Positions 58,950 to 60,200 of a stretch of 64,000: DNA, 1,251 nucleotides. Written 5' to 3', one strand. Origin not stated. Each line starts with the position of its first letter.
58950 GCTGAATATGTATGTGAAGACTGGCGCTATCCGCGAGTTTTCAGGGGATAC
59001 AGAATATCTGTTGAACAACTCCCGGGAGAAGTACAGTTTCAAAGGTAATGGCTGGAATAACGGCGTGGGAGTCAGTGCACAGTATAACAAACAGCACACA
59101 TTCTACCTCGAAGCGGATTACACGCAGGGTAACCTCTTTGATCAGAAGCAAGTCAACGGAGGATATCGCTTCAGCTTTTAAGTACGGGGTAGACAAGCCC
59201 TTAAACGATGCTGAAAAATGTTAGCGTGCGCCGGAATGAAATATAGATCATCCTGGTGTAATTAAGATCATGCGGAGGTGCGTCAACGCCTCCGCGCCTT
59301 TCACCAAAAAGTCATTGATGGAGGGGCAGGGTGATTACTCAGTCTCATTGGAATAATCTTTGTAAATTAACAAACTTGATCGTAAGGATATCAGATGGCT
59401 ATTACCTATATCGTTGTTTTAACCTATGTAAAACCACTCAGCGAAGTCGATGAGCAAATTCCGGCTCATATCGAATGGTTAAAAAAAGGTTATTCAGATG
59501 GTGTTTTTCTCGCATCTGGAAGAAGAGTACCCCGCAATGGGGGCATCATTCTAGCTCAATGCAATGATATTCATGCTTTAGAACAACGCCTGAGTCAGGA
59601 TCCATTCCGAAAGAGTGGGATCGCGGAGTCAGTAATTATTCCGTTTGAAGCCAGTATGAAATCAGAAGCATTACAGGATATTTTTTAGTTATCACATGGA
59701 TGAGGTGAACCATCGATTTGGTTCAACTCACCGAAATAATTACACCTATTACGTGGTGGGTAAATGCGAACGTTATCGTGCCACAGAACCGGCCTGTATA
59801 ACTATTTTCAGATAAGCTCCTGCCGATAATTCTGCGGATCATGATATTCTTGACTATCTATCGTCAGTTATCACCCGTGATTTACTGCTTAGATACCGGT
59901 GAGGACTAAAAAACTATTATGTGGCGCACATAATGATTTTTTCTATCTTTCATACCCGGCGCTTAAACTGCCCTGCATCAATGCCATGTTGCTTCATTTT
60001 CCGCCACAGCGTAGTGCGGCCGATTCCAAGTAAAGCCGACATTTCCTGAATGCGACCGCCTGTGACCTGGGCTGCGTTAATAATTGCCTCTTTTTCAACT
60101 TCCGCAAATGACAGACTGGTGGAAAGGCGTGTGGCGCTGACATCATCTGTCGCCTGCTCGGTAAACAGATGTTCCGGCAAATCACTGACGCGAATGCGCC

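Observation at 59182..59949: AT-rich ~0.77-kb segment between ycgV and dhaR carrying a second YciI-family gene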

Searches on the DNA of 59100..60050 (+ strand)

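Call 4: search_dna_similar(query=window:59182-59949:+, collection=ecoli_genomes, mode=near, max_rows=30, rows=spread)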
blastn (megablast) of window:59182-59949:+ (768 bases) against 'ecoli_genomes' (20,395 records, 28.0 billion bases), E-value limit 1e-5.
Records with a match: 3938; places in all: 3943; records where one place covers at least 80% of the query: 0.
Genomes with a match: 3937 of 5426; with a place that covers at least 80% of the query: 0. Places per genome that has any: lowest 1, median 1, highest 3. On chromosomes: 3935 places; on plasmids: 8.
Best place of each record, by identity: >=99% 1; 95-99% 283; 90-95% 3644; 80-90% 10.
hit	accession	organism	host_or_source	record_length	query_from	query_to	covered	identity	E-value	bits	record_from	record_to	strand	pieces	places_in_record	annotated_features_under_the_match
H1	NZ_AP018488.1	Escherichia coli O157:H7 strain PV15-279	Homo sapiens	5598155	1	79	10%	96.2%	1e-26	130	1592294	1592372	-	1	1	none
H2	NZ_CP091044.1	Escherichia coli strain STEC346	pork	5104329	1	79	10%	96.2%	1e-26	130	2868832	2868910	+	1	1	none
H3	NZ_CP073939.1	Escherichia coli strain MB53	Poultry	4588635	1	79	10%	94.9%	5e-25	124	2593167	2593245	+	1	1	none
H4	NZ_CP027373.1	Escherichia coli strain 05-3629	Homo sapiens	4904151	1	79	10%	92.4%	1e-21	113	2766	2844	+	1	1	none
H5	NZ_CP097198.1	Escherichia coli strain 2-1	pig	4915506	1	79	10%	92.4%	1e-21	113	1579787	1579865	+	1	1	none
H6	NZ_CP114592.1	Escherichia coli strain WEC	sewage plant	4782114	1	79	10%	92.4%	1e-21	113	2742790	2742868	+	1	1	none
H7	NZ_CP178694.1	Escherichia coli strain VTB97432v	Chicken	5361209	1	79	10%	92.4%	1e-21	113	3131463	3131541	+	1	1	none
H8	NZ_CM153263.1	Escherichia coli strain Bongo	Eastern Bongo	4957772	1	79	10%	92.4%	1e-21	113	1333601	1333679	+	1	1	none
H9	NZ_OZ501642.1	Escherichia coli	Homo sapiens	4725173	1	79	10%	92.4%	1e-21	113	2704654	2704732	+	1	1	none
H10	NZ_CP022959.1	Escherichia coli ATCC 8739 strain ATCC 8739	stepwise adaptation to AgNO3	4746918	1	79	10%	91.1%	5e-20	108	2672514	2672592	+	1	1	none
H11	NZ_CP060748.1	Escherichia coli strain EC96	Homo sapiens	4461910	1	79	10%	91.1%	5e-20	108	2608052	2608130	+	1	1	none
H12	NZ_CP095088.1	Escherichia coli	Homo sapiens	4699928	1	79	10%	91.1%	5e-20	108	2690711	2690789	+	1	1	none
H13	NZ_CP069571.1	Escherichia coli strain FDAARGOS_1250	Homo sapiens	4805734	1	79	10%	91.1%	5e-20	108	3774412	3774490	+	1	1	none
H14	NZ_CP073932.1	Escherichia coli strain MB57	Poultry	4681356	1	79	10%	91.1%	5e-20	108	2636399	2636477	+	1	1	none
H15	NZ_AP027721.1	Escherichia coli strain TBU0218_11-3CC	Homo sapiens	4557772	1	79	10%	91.1%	5e-20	108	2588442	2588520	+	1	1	none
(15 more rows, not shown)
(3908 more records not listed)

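Call 7: search_dna_similar(query=window:59260-59949:+, collection=ecoli_genomes, mode=distant, max_rows=25)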
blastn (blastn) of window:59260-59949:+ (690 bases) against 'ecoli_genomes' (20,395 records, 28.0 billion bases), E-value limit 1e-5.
No match.

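Call 9: search_dna_similar(query=window:59260-59949:+, collection=plasmids, mode=distant, max_rows=20)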
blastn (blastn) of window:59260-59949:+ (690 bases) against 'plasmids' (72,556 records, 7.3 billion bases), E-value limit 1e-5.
Records with a match: 3; places in all: 3; records where one place covers at least 80% of the query: 0.
Best place of each record, by identity: 60-80% 3.
By first word of the organism name: Klebsiella 2; Serratia 1.
By predicted mobility (MOB-suite, as given by PLSDB): non-mobilizable 2; conjugative 1.
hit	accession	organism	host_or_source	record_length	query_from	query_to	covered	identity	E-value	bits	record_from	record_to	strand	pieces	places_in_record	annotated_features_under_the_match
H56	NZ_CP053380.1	Serratia marcescens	Drosophila melanogaster,whole organism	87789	148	402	37%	68.6%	3e-18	100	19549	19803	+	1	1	YciI family protein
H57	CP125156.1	Klebsiella pneumoniae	-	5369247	148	399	37%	68.4%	6e-14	87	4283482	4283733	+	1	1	YciI family protein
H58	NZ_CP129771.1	Klebsiella pneumoniae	Homo sapiens,whole organism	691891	148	399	37%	68.4%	6e-14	87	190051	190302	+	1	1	YciI family protein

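Call 10: search_dna_similar(query=window:59260-59949:+, collection=phages, mode=distant, max_rows=20)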
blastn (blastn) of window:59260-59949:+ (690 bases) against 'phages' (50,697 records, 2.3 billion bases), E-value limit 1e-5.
No match.

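Call 40: search_dna_similar(query=L034:1-1182:+, collection=ecoli_genomes, mode=near, max_rows=8)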
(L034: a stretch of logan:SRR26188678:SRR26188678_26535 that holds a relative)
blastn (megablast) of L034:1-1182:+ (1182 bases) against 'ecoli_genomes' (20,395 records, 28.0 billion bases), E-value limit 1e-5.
Records with a match: 1480; places in all: 1995; records where one place covers at least 80% of the query: 0.
Genomes with a match: 1478 of 5426; with a place that covers at least 80% of the query: 0. Places per genome that has any: lowest 1, median 1, highest 2. On chromosomes: 1990 places; on plasmids: 5.
Best place of each record, by identity: >=99% 639; 95-99% 5; 90-95% 311; 80-90% 525.
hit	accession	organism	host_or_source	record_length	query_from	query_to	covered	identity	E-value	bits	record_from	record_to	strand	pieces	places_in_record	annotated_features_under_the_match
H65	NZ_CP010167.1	Escherichia coli strain H3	not applicable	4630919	419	624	17%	81.1%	1e-33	154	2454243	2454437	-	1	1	ycgV: autotransporter outer membrane beta-barrel domain-containing protein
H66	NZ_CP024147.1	Escherichia coli strain 14EC033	clinical patient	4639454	1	108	9%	95.4%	3e-39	172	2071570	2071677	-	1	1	ychF: redox-regulated ATPase YchF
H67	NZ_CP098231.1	Escherichia coli strain XJ34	bovine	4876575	1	108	9%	95.4%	3e-39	172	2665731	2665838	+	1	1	ychF: redox-regulated ATPase YchF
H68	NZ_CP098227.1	Escherichia coli strain XJ6-3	bovine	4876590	1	108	9%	95.4%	3e-39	172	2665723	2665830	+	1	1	ychF: redox-regulated ATPase YchF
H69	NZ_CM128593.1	Escherichia coli strain 100416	Homo sapiens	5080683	1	108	9%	95.4%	3e-39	172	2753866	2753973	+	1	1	ychF: redox-regulated ATPase YchF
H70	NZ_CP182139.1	Escherichia coli strain CUWW06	wastewater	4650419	1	108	9%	95.4%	3e-39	172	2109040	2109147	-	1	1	ychF: redox-regulated ATPase YchF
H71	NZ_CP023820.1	Escherichia coli strain 7/2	Homo sapiens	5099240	1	108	9%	94.5%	1e-37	167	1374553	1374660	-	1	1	ychF: redox-regulated ATPase YchF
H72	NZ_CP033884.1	Escherichia coli strain 50579417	Homo sapiens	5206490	1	108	9%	94.5%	1e-37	167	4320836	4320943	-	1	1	ychF: redox-regulated ATPase YchF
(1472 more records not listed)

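Call 47: search_dna_similar(query=L007:2500-4401:+, collection=plasmids, mode=near, max_rows=25, rows=spread)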
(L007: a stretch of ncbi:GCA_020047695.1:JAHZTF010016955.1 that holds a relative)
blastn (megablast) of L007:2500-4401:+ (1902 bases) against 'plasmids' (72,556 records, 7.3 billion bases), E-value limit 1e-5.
Records with a match: 23; places in all: 23; records where one place covers at least 80% of the query: 0.
Best place of each record, by identity: 95-99% 3; 80-90% 5; 60-80% 15.
By first word of the organism name: Escherichia 7; Morganella 5; Klebsiella 4; Pantoea 3; Serratia 2; Salmonella 1; Cedecea 1.
By predicted mobility (MOB-suite, as given by PLSDB): conjugative 13; non-mobilizable 10.
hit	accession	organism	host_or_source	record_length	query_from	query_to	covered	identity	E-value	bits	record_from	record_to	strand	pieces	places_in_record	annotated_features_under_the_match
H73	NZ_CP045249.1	Pantoea sp. JZ2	Tribulus terrestris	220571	455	1902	76%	81.7%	0e+0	1199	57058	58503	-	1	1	ISNCY family transposase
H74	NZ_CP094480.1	Klebsiella pneumoniae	Pure culture,gut of black soldier fly ...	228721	449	1902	76%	74.2%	1e-164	588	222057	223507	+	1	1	ISNCY family transposase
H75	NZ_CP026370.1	Klebsiella quasipneumoniae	Homo sapiens,blood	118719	449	1892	76%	73.5%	8e-146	525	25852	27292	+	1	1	ISNCY family transposase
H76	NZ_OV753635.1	Klebsiella quasipneumoniae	-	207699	452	1895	76%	73.5%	8e-146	525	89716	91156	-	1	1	ISNCY family transposase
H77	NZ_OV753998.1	Klebsiella quasipneumoniae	-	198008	449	1892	76%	73.5%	8e-146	525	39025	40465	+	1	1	ISNCY family transposase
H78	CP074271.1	Salmonella enterica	environmental,surface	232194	484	1902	75%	73.6%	3e-145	523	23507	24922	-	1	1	ISNCY family transposase | hypothetical protein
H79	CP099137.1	Escherichia coli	culture,Pooled soil sample collected ...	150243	574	1902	70%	72.0%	5e-93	350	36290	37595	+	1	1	none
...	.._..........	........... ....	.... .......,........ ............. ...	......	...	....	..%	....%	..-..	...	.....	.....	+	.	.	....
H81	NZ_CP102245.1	Escherichia coli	Homo sapiens,blood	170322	574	1902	70%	71.8%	5e-88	333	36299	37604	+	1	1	none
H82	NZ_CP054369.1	Escherichia coli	Homo sapiens,whole organism,rectal swab ...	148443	574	1902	70%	71.8%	5e-88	333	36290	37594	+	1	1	none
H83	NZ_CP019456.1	Escherichia coli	Homo sapiens,fecal sample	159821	587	1902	69%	72.1%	5e-93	350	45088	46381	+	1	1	none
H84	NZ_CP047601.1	Escherichia coli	Homo sapiens,feces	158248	587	1902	69%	72.1%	5e-93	350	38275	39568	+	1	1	none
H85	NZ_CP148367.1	Escherichia coli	Homo sapiens,single cell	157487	587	1902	69%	72.1%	5e-93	350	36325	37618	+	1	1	none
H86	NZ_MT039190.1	Serratia proteamaculans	-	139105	1178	1886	37%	72.1%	2e-48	202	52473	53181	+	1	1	none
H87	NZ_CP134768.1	Cedecea neteri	Pleurotus pulmonarius,Pure Culture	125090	452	893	23%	74.2%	8e-42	180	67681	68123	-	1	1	none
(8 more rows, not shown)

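Call 52: search_rna_families(source=window, start=59100, end=60050, threshold=evalue, max_evalue=1)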
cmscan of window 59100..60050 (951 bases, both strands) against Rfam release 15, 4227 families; matches with E-value up to 1: 0.
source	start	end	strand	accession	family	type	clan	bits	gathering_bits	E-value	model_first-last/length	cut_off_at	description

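Call 84: get_annotated_region(hit=H74, flank=1500)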
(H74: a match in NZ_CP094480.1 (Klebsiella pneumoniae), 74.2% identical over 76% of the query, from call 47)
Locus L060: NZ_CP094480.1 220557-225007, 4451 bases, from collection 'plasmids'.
description: Klebsiella pneumoniae strain LXR-1 plasmid ps01
organism: Klebsiella pneumoniae (NCBI taxid 573)
taxonomy: Bacteria; Pseudomonadota; Gammaproteobacteria; Enterobacterales; Enterobacteriaceae; Klebsiella; Klebsiella pneumoniae
host: -; source: Pure culture,gut of black soldier fly larvae; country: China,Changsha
typing (MOB-suite, as given by PLSDB): conjugative; replicon IncFIB,IncFII; relaxase MOBF,MOBF; mating-pair formation MPF_F
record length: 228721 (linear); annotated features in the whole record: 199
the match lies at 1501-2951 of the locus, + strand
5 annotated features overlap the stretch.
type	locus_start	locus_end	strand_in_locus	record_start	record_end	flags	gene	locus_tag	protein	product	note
CDS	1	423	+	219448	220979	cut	-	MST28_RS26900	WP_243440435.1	IS3-like element ISKpn38 family transposase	GO:0006313 - DNA transposition [Evidence IEA]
CDS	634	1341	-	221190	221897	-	-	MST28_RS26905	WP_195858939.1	toll/interleukin-1 receptor domain-containing protein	GO:0007165 - signal transduction [Evidence IEA]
CDS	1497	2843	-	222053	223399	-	-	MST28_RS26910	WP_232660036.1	ISNCY family transposase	-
CDS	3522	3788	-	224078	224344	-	-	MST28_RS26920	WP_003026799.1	DUF1778 domain-containing protein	-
CDS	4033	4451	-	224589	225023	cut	tolA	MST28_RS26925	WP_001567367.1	cell envelope integrity protein TolA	GO:0006810 - transport [Evidence IEA]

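Call 85: get_annotated_region(hit=H58, flank=2500)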
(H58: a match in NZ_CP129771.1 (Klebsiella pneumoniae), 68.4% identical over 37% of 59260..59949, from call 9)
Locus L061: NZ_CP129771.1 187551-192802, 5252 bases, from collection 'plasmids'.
description: Klebsiella pneumoniae strain 2020C07-038 plasmid p2020C07-038-691k
organism: Klebsiella pneumoniae (NCBI taxid 573)
taxonomy: Bacteria; Pseudomonadota; Gammaproteobacteria; Enterobacterales; Enterobacteriaceae; Klebsiella; Klebsiella pneumoniae
host: -; source: Homo sapiens,whole organism; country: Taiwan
typing (MOB-suite, as given by PLSDB): non-mobilizable
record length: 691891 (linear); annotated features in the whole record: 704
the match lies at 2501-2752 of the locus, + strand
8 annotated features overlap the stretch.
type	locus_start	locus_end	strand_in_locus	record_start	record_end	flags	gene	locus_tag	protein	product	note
CDS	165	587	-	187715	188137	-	arsC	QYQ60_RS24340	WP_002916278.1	glutaredoxin-dependent arsenate reductase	-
CDS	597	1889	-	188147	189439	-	arsB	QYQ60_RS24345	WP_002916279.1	arsenical efflux pump membrane protein ArsB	-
CDS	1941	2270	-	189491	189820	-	-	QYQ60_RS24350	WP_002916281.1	metalloregulator ArsR/SmtB family transcription factor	GO:0006355 - regulation of DNA-templated transcription [Evidence IEA]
CDS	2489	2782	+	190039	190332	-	-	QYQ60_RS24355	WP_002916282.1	YciI family protein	-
CDS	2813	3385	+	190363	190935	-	-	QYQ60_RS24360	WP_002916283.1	DUF1349 domain-containing protein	-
CDS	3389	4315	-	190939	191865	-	-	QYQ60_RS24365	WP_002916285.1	LysR family transcriptional regulator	-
CDS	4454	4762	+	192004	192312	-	-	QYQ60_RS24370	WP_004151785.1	superoxide dismutase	-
CDS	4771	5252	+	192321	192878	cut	-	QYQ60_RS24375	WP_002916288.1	NAD(P)H-dependent oxidoreductase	-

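Call 86: get_annotated_region(hit=H56, flank=2500)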
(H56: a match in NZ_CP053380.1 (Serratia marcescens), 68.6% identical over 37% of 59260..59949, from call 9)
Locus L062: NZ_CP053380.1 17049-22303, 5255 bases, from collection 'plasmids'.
description: Serratia marcescens strain FY plasmid p2, complete sequence
organism: Serratia marcescens (NCBI taxid 615)
taxonomy: Bacteria; Pseudomonadota; Gammaproteobacteria; Enterobacterales; Yersiniaceae; Serratia; Serratia marcescens
host: -; source: Drosophila melanogaster,whole organism; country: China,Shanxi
typing (MOB-suite, as given by PLSDB): conjugative; replicon IncI1; relaxase MOBF; mating-pair formation MPF_F
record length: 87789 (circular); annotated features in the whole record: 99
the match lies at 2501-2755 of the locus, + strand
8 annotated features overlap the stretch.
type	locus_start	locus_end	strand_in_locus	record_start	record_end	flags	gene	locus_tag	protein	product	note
CDS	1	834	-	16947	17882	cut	-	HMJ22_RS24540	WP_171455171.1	bifunctional helix-turn-helix transcriptional regulator/GNAT family N-acetyltransferase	-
CDS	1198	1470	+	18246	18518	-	-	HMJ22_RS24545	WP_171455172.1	antibiotic biosynthesis monooxygenase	-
CDS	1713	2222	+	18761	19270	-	-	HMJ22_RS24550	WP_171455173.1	GNAT family N-acetyltransferase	-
CDS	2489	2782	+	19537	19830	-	-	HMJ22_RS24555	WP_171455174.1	YciI family protein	-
CDS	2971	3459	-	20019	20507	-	-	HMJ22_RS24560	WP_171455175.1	DoxX family protein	-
CDS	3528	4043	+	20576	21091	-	-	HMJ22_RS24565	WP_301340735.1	SOS response-associated peptidase family protein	GO:0006974 - DNA damage response [Evidence IEA]; GO:0018142 - protein-DNA covalent cross-linking [Evidence IEA]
CDS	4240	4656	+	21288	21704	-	umuD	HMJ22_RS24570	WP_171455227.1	translesion error-prone DNA polymerase V autoproteolytic subunit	-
CDS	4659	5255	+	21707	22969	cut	umuC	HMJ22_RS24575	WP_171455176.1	translesion error-prone DNA polymerase V subunit UmuC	GO:0006281 - DNA repair [Evidence IEA]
